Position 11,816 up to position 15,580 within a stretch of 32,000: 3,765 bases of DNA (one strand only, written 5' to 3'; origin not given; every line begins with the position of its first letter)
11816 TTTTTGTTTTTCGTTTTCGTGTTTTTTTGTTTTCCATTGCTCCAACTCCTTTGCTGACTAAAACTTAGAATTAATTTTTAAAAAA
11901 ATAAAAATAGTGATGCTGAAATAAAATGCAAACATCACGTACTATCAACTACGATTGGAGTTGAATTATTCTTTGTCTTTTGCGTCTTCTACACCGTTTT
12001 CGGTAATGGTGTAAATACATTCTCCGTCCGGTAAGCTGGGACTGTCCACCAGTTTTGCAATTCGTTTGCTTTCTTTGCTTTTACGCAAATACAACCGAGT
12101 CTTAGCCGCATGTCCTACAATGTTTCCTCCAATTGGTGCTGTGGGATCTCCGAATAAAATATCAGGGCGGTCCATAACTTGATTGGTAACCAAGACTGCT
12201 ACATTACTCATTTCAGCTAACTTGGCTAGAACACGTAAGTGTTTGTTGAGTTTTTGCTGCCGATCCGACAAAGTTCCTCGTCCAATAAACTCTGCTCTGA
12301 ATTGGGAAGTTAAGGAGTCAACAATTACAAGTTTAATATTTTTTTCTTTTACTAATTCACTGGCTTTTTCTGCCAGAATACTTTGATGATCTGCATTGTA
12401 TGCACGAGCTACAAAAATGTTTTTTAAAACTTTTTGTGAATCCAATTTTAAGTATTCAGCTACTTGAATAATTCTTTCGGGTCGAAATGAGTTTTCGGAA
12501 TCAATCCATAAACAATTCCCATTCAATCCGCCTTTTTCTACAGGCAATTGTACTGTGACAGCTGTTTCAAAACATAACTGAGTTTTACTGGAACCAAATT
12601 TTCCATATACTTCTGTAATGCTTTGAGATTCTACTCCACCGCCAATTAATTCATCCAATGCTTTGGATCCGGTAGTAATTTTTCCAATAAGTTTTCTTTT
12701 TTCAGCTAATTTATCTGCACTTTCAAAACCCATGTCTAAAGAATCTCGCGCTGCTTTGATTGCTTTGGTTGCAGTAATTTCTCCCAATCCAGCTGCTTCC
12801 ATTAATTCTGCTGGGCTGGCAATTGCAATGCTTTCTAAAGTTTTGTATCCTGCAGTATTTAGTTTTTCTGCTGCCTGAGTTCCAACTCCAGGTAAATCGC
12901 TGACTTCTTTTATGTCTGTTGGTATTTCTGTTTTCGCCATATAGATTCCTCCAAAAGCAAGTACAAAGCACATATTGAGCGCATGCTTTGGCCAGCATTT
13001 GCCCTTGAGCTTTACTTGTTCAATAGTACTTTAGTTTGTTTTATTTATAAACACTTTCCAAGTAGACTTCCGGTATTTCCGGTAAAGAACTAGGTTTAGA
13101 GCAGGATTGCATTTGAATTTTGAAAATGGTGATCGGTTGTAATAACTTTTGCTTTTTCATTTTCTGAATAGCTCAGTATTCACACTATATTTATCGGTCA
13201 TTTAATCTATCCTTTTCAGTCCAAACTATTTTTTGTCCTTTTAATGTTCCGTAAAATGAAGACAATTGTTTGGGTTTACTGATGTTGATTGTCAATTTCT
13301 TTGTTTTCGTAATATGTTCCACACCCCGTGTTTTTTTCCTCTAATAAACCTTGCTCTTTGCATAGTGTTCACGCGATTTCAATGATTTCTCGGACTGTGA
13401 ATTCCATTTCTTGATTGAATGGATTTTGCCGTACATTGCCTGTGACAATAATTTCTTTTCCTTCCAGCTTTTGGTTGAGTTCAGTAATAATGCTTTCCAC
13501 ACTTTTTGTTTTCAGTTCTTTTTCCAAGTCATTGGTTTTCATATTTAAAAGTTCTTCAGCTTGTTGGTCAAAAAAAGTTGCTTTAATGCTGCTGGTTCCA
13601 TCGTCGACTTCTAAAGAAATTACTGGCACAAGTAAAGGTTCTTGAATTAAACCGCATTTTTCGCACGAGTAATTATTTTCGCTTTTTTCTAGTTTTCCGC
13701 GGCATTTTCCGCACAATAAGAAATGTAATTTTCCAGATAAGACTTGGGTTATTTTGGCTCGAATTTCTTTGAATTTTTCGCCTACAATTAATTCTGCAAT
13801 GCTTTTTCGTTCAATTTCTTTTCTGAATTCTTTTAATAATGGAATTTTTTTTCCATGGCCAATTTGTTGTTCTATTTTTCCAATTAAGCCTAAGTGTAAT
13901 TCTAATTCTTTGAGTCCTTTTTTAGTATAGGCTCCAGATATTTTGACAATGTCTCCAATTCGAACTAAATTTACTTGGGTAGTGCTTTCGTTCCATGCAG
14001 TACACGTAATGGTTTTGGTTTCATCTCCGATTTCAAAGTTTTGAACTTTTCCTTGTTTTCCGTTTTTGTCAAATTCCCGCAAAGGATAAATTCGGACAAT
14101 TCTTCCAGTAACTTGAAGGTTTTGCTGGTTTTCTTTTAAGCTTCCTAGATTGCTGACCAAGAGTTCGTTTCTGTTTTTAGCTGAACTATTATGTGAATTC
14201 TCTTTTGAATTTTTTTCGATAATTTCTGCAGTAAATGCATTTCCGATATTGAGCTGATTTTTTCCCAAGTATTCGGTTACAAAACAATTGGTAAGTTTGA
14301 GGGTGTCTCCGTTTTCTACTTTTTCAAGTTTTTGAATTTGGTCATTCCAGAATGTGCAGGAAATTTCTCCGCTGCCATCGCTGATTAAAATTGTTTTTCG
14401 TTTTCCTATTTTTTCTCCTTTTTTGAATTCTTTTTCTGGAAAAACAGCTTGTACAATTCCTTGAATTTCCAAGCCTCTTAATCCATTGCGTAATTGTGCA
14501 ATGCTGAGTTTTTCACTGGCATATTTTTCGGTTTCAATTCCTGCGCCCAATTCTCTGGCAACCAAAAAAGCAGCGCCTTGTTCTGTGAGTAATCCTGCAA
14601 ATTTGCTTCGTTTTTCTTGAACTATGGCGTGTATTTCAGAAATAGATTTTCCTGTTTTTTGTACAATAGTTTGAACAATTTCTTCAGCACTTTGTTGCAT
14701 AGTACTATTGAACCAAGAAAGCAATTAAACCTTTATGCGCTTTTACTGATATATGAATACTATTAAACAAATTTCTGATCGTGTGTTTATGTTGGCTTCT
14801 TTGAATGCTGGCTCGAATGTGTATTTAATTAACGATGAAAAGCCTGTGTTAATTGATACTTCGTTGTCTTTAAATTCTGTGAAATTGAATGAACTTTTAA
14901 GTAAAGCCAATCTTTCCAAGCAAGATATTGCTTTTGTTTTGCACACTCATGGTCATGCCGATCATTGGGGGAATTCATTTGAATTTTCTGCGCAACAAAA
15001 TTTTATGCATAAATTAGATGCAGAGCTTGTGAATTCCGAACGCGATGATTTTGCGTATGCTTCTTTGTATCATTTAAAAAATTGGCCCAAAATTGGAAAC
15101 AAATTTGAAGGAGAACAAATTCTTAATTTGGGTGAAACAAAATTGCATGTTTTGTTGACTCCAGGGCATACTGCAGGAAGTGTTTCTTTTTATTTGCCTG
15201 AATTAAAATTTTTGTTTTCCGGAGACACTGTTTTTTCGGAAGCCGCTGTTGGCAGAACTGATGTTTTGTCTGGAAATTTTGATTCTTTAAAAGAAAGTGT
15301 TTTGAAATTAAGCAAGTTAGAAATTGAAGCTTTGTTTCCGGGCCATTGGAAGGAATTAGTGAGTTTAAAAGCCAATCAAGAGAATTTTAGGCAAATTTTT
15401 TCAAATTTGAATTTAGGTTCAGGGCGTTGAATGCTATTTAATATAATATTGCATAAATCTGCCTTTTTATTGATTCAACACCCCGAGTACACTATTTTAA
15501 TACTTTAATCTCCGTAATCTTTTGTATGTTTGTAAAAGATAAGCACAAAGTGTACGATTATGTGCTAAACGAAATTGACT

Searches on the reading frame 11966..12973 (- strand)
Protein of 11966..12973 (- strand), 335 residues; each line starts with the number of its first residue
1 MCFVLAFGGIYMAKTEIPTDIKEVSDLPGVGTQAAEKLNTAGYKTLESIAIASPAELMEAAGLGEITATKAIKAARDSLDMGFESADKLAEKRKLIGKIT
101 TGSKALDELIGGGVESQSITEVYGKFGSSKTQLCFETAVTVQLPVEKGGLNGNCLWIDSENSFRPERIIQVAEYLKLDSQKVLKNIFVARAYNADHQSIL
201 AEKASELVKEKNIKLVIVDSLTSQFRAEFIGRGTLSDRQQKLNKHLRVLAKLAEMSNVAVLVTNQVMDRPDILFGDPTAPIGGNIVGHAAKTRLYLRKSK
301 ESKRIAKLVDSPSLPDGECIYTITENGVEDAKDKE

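Call 20: search_protein_families(library=pfam, proteins=[window:11966-12973:-], max_evalue=0.01)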
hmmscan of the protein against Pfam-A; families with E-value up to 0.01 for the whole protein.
window:11966-12973:- (335 aa): 12 families
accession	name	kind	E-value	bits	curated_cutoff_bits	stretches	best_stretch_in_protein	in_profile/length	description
PF08423.17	Rad51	-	5.5e-92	307.9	22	1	92-331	1-244/244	Rad51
PF00154.27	RecA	-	1.3e-16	61.3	27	1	81-306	14-228/262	recA bacterial DNA recombination protein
PF14520.12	HHH_5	-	3.7e-10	40.6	27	1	22-77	2-57/57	Helix-hairpin-helix domain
PF06745.19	ATPase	-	3.1e-07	30.5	26.6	1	100-268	2-166/231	KaiC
PF13481.12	AAA_25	-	6.6e-07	29.6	27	1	95-263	11-187/195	AAA domain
PF11731.14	Cdd1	-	9e-05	23.1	25.5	1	20-60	4-44/86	Pathogenicity locus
PF21999.2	IMS_HHH_1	-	0.00036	21.4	27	1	26-58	2-34/53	DNA polymerase-iota, thumb domain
PF00633.29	HHH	-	0.0004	20.5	24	0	16-37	5-26/30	Helix-hairpin-helix motif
PF10391.15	DNA_pol_lambd_f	-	0.0015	18.7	29.8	0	28-51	7-30/51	Fingers domain of DNA polymerase lambda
PF12826.13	HHH_2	-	0.0024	18.4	27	1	28-69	9-49/64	Helix-hairpin-helix motif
PF07088.17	GvpD_P-loop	-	0.0033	17.8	24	1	134-236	75-171/189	GvpD gas vesicle protein, P-loop domain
PF03796.21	DnaB_C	-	0.0069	16.2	27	0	185-266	103-178/255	DnaB-like helicase C terminal domain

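Call 44: find_homologous_proteins(query=window:11966-12973:-, max_evalue=1e-60)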
Query window:11966-12973:- (335 aa): 7961 proteins with E <= 1e-60 among 8000 candidates; the best 120 are listed.
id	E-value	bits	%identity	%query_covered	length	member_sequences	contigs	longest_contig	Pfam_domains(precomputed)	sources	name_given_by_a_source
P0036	1.8e-203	693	100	97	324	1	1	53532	PF06745.20,PF14520.13,PF08423.18,PF00154.28,PF13481.13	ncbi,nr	ncbi:MAG: DNA repair and recombination protein RadA [Candidatus Diapherotrites archaeon]|nr:DNA repa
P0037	4.0e-160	551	78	94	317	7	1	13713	PF14520.13,PF08423.18,PF11731.15,PF00154.28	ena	-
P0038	6.9e-159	546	79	93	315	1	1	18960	PF06745.20,PF14520.13,PF21999.3,PF08423.18,PF11731.15,PF00154.28,PF13481.13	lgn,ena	-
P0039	2.7e-158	545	77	93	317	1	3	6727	PF06745.20,PF14520.13,PF08423.18,PF11731.15,PF00154.28,PF13481.13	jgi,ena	-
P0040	4.9e-158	544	77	93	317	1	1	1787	PF06745.20,PF14520.13,PF08423.18,PF11731.15,PF00154.28,PF13481.13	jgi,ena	-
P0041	5.2e-158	544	77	93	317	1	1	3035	PF06745.20,PF14520.13,PF08423.18,PF11731.15,PF00154.28,PF13481.13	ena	-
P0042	6.1e-158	543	79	93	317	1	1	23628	PF06745.20,PF14520.13,PF08423.18,PF00154.28,PF13481.13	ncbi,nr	ncbi:MAG: DNA repair and recombination protein RadA [Candidatus Diapherotrites archaeon]|nr:DNA repa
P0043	1.0e-157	543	77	93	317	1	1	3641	PF06745.20,PF14520.13,PF08423.18,PF11731.15,PF00154.28,PF13481.13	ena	-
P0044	1.1e-157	543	77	93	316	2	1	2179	PF06745.20,PF14520.13,PF08423.18,PF00154.28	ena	-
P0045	1.2e-157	542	77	93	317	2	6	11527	PF12826.14,PF06745.20,PF14520.13,PF08423.18,PF00154.28,PF13481.13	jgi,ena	-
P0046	3.7e-157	541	79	93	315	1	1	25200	PF06745.20,PF14520.13,PF08423.18,PF00154.28,PF13481.13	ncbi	-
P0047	4.6e-157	540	77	93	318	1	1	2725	PF06745.20,PF14520.13,PF08423.18,PF00154.28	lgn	-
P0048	4.9e-157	540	77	93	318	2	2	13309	PF06745.20,PF14520.13,PF08423.18,PF00154.28,PF13481.13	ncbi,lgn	-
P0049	4.9e-157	540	78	93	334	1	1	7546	PF06745.20,PF14520.13,PF08423.18,PF11731.15,PF00154.28,PF13481.13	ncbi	ncbi:MAG: DNA repair and recombination protein RadA, partial [Candidatus Diapherotrites archaeon]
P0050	5.1e-157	540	78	93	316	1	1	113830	PF06745.20,PF14520.13,PF08423.18,PF00154.28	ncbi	ncbi:MAG: DNA repair and recombination protein RadA [Candidatus Diapherotrites archaeon]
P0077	8.0e-155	533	77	93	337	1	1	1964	PF06745.20,PF14520.13,PF21999.3,PF08423.18,PF00154.28,PF13481.13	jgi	jgi:DNA repair protein RadA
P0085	1.8e-154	532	76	93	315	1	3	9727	PF14520.13,PF08423.18,PF11731.15,PF00154.28,PF00633.30,PF13481.13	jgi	jgi:DNA repair protein RadA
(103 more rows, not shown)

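Call 46: find_encoding_contigs(protein=P0042, flank=10000, max_places=3)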
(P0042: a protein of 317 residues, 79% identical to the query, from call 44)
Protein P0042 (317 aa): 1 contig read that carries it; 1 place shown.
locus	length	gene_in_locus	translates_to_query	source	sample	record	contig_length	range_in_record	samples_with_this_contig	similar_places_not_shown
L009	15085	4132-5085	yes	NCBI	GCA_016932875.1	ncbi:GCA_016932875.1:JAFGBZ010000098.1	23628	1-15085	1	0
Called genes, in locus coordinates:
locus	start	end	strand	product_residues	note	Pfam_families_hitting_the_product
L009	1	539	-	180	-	PF01884:PcrB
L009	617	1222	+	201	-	-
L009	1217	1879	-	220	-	PF23023:Anti-Pycsar_Apyc1 (weak), PF00753:Lactamase_B, PF19583:ODP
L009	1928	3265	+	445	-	PF01336:tRNA_anti-codon (faint), PF21473:OB_Ssb-like (faint), PF17244:CDC24_OB3 (weak), PF08646:Rep_fac-A_C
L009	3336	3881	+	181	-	PF13527:Acetyltransf_9, PF00583:Acetyltransf_1 (weak), PF13508:Acetyltransf_7 (weak)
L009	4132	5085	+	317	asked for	PF14520:HHH_5, PF00154:RecA_N, PF08423:Rad51, PF13481:AAA_25, PF06745:ATPase (weak)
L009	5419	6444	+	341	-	-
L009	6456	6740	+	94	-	-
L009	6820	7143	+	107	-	-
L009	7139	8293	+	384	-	PF00266:Aminotran_5, PF01212:Beta_elim_lyase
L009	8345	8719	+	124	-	PF01592:NifU_N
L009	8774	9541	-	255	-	PF01209:Ubie_methyltran (weak), PF05175:MTS (weak), PF13489:Methyltransf_23 (weak), PF13847:Methyltransf_31, PF08241:Methyltransf_11, PF08242:Methyltransf_12, PF09445:Methyltransf_15 (weak), PF13649:Methyltransf_25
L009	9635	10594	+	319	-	PF13404:HTH_AsnC-type (faint), PF13412:HTH_24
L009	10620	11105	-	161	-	-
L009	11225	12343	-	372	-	PF08240:ADH_N, PF00107:ADH_zinc_N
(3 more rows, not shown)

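Call 47: find_encoding_contigs(protein=P0038, flank=10000, max_places=3)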
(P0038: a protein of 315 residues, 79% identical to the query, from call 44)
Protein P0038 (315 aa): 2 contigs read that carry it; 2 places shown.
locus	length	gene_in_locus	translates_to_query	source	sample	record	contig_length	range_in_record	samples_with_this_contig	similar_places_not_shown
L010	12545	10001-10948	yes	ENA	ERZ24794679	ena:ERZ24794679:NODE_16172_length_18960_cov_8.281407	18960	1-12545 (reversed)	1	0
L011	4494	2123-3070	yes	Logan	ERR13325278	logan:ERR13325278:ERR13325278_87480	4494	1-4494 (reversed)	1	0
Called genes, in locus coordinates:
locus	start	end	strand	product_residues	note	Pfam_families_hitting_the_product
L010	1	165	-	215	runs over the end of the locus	PF00753:Lactamase_B, PF19583:ODP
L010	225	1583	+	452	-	PF09999:DUF2240 (weak), PF16900:REPA_OB_2 (faint), PF13742:tRNA_anti_2 (faint), PF17244:CDC24_OB3 (weak), PF01336:tRNA_anti-codon, PF08646:Rep_fac-A_C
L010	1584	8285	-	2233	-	-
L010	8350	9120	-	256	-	PF02548:Pantoate_transf, PF13714:PEP_mutase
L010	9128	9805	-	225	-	-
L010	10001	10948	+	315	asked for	PF11731:Cdd1 (faint), PF14520:HHH_5, PF21999:IMS_HHH_1 (weak), PF00154:RecA_N, PF13481:AAA_25 (weak), PF08423:Rad51, PF06745:ATPase (weak)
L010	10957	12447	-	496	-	PF00733:Asn_synthase, PF02540:NAD_synthase (faint), PF06508:QueC (faint), PF24167:DUF7411 (faint), PF00733:Asn_synthase, PF01902:Diphthami_syn_2_N, PF28410:Diphthami_syn_2_C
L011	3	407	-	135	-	?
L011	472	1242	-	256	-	PF02548:Pantoate_transf, PF13714:PEP_mutase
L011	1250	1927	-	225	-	-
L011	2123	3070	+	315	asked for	PF11731:Cdd1 (faint), PF14520:HHH_5, PF21999:IMS_HHH_1 (weak), PF00154:RecA_N, PF13481:AAA_25 (weak), PF08423:Rad51, PF06745:ATPase (weak)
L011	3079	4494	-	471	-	?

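Call 66: find_encoding_contigs(protein=P0046, flank=10000, max_places=2)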
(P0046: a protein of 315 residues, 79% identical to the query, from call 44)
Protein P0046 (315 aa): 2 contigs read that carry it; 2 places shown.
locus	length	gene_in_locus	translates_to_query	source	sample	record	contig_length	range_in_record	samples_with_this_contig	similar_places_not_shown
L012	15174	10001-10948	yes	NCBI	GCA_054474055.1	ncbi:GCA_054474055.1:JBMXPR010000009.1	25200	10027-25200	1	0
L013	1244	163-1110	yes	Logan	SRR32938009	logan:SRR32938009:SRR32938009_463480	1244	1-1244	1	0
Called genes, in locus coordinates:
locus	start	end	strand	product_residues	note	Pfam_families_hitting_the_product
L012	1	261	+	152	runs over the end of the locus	PF02996:Prefoldin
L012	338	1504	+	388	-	PF02881:SRP54_N, PF00448:SRP54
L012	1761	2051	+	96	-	PF21473:OB_Ssb-like (weak), PF01336:tRNA_anti-codon (weak)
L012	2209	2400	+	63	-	-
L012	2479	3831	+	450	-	PF02881:SRP54_N, PF06414:Zeta_toxin (weak), PF00448:SRP54, PF13401:AAA_22 (weak), PF01656:CbiA (faint), PF02978:SRP_SPB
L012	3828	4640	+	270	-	PF01478:Peptidase_A24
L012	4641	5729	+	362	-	PF00383:dCMP_cyt_deam_1, PF14437:MafB19-deam, PF01872:RibD_C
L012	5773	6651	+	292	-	PF01073:3Beta_HSD, PF01370:Epimerase, PF04321:RmlD_sub_bind, PF13460:NAD_binding_10 (weak), PF02719:Polysacc_synt_2 (weak), PF07993:NAD_binding_4, PF16363:GDP_Man_Dehyd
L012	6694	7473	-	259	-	PF01884:PcrB, PF05690:ThiG (faint), PF01180:DHO_dh (weak)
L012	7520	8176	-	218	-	PF00753:Lactamase_B, PF23023:Anti-Pycsar_Apyc1 (weak), PF19583:ODP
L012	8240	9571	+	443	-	PF17244:CDC24_OB3 (faint), PF01336:tRNA_anti-codon (weak), PF21473:OB_Ssb-like (faint), PF08646:Rep_fac-A_C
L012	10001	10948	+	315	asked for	PF14520:HHH_5, PF00154:RecA_N, PF13481:AAA_25 (weak), PF08423:Rad51, PF06745:ATPase (weak)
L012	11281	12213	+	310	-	-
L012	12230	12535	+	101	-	-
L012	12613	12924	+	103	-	-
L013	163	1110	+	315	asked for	PF14520:HHH_5, PF00154:RecA_N, PF13481:AAA_25 (weak), PF08423:Rad51, PF06745:ATPase (weak)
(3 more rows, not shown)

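Call 71: find_encoding_contigs(protein=P0050, flank=10000, max_places=1)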
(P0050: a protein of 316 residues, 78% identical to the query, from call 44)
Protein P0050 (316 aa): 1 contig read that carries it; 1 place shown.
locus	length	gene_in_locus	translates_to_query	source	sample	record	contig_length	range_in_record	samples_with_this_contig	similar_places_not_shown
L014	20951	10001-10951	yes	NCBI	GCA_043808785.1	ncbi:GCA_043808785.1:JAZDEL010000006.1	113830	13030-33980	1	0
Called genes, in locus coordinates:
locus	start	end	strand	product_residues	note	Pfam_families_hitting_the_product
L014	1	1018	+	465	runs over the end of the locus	PF02881:SRP54_N, PF00448:SRP54, PF02978:SRP_SPB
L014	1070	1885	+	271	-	PF01478:Peptidase_A24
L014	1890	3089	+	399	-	PF00383:dCMP_cyt_deam_1, PF14437:MafB19-deam, PF01872:RibD_C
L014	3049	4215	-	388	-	PF01137:RTC, PF05189:RTC_insert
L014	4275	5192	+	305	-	PF01073:3Beta_HSD, PF01370:Epimerase, PF04321:RmlD_sub_bind, PF13460:NAD_binding_10, PF16363:GDP_Man_Dehyd, PF02719:Polysacc_synt_2 (weak), PF07993:NAD_binding_4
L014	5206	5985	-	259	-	PF00977:His_biosynth (faint), PF01884:PcrB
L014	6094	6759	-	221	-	PF00753:Lactamase_B, PF19583:ODP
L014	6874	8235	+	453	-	PF16900:REPA_OB_2 (weak), PF17244:CDC24_OB3 (faint), PF01336:tRNA_anti-codon (faint), PF08646:Rep_fac-A_C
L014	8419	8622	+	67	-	-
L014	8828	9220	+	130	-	-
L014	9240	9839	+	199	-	PF26688:RHH_12 (weak), PF02661:Fic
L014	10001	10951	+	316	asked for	PF14520:HHH_5, PF00154:RecA_N, PF08423:Rad51, PF06745:ATPase (weak)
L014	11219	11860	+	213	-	PF01909:NTP_transf_2 (weak), PF18765:Polbeta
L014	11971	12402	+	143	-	PF05168:HEPN (weak)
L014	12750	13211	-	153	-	PF14478:DUF4430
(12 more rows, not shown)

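Call 72: find_encoding_contigs(protein=P0037, flank=10000, max_places=1)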
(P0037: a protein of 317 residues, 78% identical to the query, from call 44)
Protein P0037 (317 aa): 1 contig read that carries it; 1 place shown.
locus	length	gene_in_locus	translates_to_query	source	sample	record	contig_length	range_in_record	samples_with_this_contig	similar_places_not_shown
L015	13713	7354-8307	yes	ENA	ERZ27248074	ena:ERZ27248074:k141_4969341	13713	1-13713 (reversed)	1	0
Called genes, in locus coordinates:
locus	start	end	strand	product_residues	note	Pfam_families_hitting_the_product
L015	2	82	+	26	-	?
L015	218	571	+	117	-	PF10130:PIN_2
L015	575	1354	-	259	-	PF01884:PcrB, PF00977:His_biosynth (weak), PF01180:DHO_dh (weak)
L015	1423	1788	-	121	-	-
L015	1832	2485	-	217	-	PF00753:Lactamase_B, PF23023:Anti-Pycsar_Apyc1 (faint), PF19583:ODP (weak), PF12706:Lactamase_B_2 (faint)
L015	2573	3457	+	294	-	PF05681:Fumerase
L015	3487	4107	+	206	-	PF05683:Fumerase_C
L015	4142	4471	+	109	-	PF24839:DUF7718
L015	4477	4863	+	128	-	PF25212:HVO_A0114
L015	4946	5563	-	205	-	PF00583:Acetyltransf_1, PF13673:Acetyltransf_10, PF13508:Acetyltransf_7, PF08445:FR47 (weak)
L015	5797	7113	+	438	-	PF21473:OB_Ssb-like (faint), PF01336:tRNA_anti-codon (faint), PF17244:CDC24_OB3, PF08646:Rep_fac-A_C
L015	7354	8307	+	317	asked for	PF11731:Cdd1 (faint), PF14520:HHH_5, PF00154:RecA_N, PF08423:Rad51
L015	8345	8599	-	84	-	-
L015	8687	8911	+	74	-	PF04024:PspC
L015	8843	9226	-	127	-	-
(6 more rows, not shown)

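Call 93: find_encoding_contigs(protein=P0036, flank=10000, max_places=6)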
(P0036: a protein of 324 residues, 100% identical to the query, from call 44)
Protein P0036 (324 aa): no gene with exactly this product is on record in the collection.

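Call 101: find_encoding_contigs(protein=P0085, flank=3000, max_places=3)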
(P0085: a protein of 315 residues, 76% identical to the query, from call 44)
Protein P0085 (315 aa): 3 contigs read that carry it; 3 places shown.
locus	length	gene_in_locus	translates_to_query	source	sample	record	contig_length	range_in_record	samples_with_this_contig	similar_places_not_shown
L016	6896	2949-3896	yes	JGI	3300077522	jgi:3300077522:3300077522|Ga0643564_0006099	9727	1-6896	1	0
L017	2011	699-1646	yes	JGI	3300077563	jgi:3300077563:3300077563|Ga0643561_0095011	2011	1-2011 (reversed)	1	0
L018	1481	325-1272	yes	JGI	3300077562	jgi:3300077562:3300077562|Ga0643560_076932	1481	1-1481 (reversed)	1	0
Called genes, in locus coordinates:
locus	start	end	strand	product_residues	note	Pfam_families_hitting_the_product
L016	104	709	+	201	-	-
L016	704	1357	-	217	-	PF23023:Anti-Pycsar_Apyc1 (weak), PF00753:Lactamase_B, PF19583:ODP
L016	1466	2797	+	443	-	PF01336:tRNA_anti-codon (weak), PF21473:OB_Ssb-like (weak), PF17244:CDC24_OB3 (weak), PF08646:Rep_fac-A_C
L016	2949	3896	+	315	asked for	PF00633:HHH (faint), PF11731:Cdd1 (faint), PF14520:HHH_5, PF00154:RecA_N, PF13481:AAA_25, PF08423:Rad51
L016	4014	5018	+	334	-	-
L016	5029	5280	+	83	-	-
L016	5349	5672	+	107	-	-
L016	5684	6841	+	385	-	PF00155:Aminotran_1_2 (weak), PF00266:Aminotran_5, PF01041:DegT_DnrJ_EryC1 (weak), PF01212:Beta_elim_lyase (weak)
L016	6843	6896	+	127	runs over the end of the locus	PF01592:NifU_N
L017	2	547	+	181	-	?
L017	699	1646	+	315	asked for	PF00633:HHH (faint), PF11731:Cdd1 (faint), PF14520:HHH_5, PF00154:RecA_N, PF13481:AAA_25, PF08423:Rad51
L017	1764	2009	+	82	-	?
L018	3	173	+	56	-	?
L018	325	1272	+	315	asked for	PF00633:HHH (faint), PF11731:Cdd1 (faint), PF14520:HHH_5, PF00154:RecA_N, PF13481:AAA_25, PF08423:Rad51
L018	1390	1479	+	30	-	?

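Call 102: find_encoding_contigs(protein=P0077, flank=3000, max_places=2)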
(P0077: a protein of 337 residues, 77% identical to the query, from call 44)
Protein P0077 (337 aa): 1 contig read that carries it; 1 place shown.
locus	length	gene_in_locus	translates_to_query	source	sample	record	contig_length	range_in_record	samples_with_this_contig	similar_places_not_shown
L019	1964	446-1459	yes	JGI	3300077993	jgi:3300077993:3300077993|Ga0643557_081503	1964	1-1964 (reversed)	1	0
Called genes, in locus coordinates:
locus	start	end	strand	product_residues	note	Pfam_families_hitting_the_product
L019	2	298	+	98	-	?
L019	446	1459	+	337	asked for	PF21999:IMS_HHH_1 (faint), PF14520:HHH_5, PF00154:RecA_N, PF13481:AAA_25 (weak), PF06745:ATPase (weak), PF08423:Rad51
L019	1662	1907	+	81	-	PF00462:Glutaredoxin, PF05768:Glrx-like (weak), PF13417:GST_N_3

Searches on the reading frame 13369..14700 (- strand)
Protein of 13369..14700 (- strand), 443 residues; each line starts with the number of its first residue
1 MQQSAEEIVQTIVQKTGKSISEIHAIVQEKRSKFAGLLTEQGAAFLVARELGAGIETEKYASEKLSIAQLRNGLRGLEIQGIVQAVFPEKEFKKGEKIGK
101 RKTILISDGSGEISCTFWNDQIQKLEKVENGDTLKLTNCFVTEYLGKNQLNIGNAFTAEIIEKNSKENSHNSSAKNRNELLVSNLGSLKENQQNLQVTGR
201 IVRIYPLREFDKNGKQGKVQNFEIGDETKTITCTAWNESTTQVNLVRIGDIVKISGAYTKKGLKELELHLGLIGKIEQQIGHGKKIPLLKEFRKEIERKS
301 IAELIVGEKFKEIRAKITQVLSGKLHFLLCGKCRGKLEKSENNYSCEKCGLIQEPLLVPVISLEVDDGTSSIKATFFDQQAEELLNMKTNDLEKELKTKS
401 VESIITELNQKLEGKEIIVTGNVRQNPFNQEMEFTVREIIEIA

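Call 80: search_protein_families(library=pfam, proteins=[window:13369-14700:-], max_evalue=0.001)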
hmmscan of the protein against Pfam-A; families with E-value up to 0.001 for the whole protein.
window:13369-14700:- (443 aa): 8 families
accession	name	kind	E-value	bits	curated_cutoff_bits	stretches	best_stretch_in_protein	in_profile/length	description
PF01336.31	tRNA_anti-codon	-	2.6e-20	72.6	27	2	197-269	3-68/75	OB-fold nucleic acid binding domain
PF08646.16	Rep_fac-A_C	-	7.9e-14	52.1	28.5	1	312-434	3-127/146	Replication factor-A C terminal domain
PF17244.8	CDC24_OB3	-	2.2e-13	50.9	25.4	1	188-392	2-201/216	Cell division control protein 24, OB domain 3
PF16900.11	REPA_OB_2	-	3.1e-08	33.9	27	1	78-148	14-86/98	Replication protein A OB domain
PF21473.3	Ssb-like_OB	-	5.3e-07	30.2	24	0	212-258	34-77/97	Single-stranded DNA binding protein Ssb-like, OB fold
PF11325.14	DUF3127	-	0.00013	22.6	27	0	78-136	1-62/85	Domain of unknown function (DUF3127)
PF24903.1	OB_MEIOB_N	-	0.00026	20.7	27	0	184-258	7-88/140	MEIOB, N-terminal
PF13742.12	tRNA_anti_2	-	0.0007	20.2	27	0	195-256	22-76/95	OB-fold nucleic acid binding domain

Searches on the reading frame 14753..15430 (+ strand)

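Call 80: search_protein_families(library=pfam, proteins=[window:14753-15430:+], max_evalue=0.001)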
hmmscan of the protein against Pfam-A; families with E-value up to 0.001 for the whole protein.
window:14753-15430:+ (225 aa): 3 families
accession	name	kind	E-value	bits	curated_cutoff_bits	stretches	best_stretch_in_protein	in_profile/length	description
PF00753.33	Lactamase_B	-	3.9e-27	95.9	22.7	1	20-198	5-196/196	Metallo-beta-lactamase superfamily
PF19583.5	ODP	-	7.2e-06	26.4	27.2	1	21-165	3-142/194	ODP family beta lactamase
PF12706.13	Lactamase_B_2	-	1.4e-05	25.2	27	1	32-164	3-148/200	Beta-lactamase superfamily domain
